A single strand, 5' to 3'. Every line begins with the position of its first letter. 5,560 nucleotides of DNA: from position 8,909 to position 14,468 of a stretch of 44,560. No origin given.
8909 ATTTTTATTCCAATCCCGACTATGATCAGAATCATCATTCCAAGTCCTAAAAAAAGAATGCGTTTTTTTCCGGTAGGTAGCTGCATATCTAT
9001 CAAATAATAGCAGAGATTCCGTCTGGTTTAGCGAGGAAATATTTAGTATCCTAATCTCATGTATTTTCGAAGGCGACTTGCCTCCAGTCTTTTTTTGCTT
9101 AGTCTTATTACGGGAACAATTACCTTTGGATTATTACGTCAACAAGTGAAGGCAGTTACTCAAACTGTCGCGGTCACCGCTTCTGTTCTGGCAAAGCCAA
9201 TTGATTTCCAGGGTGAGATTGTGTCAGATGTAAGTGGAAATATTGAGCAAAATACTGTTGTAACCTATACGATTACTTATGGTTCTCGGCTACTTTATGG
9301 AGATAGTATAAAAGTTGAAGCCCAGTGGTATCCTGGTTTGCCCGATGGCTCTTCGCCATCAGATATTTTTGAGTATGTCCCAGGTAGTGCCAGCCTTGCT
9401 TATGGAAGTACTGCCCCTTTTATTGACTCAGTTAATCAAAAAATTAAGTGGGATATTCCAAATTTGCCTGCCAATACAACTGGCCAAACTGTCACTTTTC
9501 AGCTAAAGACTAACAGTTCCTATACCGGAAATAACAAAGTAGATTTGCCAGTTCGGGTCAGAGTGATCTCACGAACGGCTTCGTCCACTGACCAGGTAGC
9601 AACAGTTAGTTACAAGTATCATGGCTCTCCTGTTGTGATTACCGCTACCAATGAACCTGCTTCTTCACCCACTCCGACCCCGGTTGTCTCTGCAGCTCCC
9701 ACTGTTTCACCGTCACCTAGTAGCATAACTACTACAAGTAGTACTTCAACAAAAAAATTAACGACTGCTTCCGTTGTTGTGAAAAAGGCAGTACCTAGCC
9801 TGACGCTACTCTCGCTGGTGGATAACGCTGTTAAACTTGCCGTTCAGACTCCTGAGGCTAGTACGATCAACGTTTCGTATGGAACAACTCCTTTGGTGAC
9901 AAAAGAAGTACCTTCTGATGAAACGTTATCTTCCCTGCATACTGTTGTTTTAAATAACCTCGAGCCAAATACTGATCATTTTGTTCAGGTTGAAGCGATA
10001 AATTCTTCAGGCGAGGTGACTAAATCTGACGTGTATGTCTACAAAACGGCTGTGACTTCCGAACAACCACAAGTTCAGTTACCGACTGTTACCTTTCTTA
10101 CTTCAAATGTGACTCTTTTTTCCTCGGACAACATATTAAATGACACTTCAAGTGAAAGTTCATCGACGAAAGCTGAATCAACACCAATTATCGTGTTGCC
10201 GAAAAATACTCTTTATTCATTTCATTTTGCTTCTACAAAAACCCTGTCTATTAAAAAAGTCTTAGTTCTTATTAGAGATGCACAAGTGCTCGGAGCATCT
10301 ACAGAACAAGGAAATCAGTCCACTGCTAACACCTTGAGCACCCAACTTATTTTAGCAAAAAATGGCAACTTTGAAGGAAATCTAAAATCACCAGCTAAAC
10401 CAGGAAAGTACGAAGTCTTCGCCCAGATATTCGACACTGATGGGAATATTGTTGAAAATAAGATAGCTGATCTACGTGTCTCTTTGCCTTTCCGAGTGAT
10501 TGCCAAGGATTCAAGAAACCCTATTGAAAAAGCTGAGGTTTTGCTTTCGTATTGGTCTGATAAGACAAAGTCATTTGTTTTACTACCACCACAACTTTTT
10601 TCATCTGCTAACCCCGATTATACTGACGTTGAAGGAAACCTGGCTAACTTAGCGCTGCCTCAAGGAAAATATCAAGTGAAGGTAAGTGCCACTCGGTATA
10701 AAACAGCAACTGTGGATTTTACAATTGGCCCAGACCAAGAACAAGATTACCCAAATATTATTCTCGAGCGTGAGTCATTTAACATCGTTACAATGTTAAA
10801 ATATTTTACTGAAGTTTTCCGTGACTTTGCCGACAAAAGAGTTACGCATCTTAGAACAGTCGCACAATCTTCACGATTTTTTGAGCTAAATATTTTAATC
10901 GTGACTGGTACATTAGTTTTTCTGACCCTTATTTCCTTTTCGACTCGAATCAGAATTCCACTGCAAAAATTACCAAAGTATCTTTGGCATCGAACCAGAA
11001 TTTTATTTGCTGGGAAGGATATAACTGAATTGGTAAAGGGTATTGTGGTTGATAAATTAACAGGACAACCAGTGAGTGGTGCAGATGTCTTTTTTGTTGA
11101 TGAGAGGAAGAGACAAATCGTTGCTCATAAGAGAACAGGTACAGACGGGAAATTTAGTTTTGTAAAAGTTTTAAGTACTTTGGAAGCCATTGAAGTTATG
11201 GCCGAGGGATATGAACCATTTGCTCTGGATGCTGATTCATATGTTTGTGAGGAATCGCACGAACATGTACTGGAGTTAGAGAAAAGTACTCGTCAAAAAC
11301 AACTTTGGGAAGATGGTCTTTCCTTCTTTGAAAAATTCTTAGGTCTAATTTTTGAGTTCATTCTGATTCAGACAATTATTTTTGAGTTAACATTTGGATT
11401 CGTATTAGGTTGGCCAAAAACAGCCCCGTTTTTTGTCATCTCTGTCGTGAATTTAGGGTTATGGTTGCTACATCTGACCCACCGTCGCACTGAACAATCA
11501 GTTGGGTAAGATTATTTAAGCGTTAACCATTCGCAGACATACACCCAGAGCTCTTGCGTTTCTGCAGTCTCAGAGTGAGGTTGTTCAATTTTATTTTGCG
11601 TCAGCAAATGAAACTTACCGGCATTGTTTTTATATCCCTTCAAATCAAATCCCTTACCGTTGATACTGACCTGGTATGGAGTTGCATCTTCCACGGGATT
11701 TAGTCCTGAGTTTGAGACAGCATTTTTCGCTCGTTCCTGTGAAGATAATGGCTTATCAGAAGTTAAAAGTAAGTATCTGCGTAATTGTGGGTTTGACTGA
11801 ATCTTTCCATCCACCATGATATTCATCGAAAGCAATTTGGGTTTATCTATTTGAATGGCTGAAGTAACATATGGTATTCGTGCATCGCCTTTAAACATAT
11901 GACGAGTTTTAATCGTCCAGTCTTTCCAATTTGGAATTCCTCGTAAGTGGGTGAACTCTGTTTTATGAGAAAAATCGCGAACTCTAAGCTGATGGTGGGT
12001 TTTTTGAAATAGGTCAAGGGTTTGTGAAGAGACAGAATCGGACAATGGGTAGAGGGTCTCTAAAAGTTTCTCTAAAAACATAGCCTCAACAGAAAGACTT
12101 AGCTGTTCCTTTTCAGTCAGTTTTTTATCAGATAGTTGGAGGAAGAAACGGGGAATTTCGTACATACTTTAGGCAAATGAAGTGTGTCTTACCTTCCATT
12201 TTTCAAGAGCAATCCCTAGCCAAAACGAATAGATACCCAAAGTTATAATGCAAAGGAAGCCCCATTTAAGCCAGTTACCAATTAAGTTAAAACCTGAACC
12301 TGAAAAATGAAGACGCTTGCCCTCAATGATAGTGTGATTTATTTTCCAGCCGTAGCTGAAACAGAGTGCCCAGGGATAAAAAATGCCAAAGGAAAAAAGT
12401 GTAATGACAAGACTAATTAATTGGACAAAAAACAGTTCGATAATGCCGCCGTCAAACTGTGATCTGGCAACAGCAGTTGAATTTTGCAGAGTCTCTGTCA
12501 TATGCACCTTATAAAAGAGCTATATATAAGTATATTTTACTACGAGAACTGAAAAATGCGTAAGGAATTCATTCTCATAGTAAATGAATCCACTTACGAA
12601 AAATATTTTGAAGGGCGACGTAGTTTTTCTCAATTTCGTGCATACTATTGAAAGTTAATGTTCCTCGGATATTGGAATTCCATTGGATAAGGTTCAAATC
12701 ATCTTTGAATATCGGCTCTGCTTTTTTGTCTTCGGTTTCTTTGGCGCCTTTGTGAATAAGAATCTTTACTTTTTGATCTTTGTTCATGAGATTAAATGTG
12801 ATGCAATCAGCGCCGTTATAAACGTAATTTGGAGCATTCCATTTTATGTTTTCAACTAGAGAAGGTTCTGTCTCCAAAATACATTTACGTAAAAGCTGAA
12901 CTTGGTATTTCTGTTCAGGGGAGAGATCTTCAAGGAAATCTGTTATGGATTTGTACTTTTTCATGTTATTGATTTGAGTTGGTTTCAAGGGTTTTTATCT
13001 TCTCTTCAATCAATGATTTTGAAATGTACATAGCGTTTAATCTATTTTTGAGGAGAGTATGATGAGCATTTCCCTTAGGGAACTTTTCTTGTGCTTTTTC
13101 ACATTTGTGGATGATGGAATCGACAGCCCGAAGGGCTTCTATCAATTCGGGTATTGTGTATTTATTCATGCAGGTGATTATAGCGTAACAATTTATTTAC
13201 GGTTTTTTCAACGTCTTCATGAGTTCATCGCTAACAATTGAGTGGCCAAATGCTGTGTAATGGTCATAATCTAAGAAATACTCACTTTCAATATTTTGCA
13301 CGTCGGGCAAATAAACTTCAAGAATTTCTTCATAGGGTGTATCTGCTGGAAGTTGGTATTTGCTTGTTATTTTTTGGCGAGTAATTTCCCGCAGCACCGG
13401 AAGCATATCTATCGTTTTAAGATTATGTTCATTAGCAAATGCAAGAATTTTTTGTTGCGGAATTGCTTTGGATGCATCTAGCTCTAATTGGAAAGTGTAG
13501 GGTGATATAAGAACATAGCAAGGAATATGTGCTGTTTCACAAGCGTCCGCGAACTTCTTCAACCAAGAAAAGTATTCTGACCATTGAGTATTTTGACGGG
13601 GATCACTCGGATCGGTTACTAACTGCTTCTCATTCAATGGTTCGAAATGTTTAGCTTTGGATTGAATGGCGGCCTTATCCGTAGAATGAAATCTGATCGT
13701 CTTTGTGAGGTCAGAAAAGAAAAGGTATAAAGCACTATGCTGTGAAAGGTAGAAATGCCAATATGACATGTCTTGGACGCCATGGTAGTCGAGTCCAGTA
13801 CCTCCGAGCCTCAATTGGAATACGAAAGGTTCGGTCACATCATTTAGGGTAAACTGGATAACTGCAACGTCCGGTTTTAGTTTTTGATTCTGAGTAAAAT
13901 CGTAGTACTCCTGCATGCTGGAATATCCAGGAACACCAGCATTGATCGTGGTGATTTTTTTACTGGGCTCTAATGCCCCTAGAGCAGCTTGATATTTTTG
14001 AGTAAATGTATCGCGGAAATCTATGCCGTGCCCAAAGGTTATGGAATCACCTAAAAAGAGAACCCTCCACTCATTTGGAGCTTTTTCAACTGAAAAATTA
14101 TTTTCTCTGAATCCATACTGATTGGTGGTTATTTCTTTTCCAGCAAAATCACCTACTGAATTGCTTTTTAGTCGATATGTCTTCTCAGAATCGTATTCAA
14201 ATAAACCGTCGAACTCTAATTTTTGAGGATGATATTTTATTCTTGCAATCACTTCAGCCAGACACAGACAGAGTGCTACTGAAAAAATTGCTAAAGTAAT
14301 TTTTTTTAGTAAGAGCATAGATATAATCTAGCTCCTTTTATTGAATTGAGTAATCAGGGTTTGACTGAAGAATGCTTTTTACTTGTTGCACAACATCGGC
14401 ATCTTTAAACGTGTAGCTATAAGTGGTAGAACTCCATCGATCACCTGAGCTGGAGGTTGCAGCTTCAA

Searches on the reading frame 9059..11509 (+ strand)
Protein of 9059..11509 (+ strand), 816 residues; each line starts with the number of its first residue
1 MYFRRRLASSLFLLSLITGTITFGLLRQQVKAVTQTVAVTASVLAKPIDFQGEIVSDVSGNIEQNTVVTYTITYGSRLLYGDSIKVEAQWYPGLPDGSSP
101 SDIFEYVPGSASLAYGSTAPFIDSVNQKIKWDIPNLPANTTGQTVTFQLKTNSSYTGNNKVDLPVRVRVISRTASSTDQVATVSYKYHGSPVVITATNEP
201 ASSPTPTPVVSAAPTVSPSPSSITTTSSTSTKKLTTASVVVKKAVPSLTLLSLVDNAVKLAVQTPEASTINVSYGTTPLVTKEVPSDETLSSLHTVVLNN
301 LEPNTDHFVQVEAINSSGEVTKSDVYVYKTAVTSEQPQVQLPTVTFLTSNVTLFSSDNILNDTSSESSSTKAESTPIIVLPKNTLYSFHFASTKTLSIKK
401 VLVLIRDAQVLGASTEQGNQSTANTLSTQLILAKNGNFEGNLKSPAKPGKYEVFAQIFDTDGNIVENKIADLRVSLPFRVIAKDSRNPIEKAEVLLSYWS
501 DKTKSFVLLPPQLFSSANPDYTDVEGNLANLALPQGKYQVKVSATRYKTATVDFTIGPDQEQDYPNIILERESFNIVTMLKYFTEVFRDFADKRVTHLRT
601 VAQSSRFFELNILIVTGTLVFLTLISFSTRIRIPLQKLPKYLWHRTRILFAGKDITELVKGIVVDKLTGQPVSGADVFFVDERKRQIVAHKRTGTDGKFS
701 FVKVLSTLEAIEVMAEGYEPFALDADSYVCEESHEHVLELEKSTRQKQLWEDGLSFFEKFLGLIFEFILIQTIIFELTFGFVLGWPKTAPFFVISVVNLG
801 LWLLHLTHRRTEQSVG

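Call 6: search_protein_families(library=pfam, proteins=[window:9059-11509:+], max_evalue=0.001)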
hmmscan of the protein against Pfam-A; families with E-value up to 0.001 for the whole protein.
window:9059-11509:+ (816 aa): 2 families
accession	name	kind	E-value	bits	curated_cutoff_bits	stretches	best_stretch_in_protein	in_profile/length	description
PF13620.12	CarboxypepD_reg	-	1.2e-14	54.9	32.3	2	659-722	2-63/82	Carboxypeptidase regulatory-like domain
PF13715.12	CarbopepD_reg_2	-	1.6e-08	34.9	32.2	0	659-721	1-58/88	CarboxypepD_reg-like domain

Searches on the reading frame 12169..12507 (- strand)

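Call 6: search_protein_families(library=pfam, proteins=[window:12169-12507:-], max_evalue=0.001)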
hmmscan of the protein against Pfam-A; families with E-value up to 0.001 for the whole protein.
window:12169-12507:- (112 aa): 1 family
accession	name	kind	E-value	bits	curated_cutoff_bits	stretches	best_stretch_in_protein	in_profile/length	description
PF05987.18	DUF898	-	4.2e-10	39.7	28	1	65-111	3-49/336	Bacterial protein of unknown function (DUF898)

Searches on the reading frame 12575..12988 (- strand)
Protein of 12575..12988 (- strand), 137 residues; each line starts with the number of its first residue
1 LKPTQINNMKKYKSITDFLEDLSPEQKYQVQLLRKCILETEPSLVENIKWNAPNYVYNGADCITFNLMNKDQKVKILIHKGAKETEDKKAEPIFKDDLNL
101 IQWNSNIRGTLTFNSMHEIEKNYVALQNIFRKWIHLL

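Call 6: search_protein_families(library=pfam, proteins=[window:12575-12988:-], max_evalue=0.001)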
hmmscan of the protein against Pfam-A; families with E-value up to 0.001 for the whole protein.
window:12575-12988:- (137 aa): 1 family
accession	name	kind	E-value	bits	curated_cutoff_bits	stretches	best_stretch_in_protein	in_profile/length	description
PF08818.16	DUF1801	-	2.9e-10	40.8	27.2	1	29-134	4-85/85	Domain of unknown function (DU1801)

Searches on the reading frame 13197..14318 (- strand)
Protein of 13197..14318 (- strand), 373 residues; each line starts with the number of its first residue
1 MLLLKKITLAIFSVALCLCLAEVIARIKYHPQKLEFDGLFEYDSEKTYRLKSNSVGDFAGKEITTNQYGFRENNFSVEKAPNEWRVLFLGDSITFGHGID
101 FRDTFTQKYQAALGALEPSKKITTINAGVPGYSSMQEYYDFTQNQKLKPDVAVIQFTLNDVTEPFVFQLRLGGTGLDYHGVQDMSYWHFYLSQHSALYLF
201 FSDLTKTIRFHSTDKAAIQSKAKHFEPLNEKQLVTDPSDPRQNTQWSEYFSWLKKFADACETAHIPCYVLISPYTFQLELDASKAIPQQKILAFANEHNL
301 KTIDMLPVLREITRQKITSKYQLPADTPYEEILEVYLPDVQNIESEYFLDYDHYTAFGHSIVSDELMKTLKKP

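Call 7: search_protein_families(library=pfam, proteins=[window:13197-14318:-], max_evalue=0.001)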
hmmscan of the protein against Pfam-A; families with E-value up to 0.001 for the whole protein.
window:13197-14318:- (373 aa): 2 families
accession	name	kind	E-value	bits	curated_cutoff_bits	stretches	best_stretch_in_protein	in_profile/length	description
PF13472.12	Lipase_GDSL_2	-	3.8e-09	37.7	32.9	1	88-165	1-79/178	GDSL-like Lipase/Acylhydrolase family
PF00657.28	Lipase_GDSL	-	0.00047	20.8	23.6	1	86-237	1-134/208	GDSL-like Lipase/Acylhydrolase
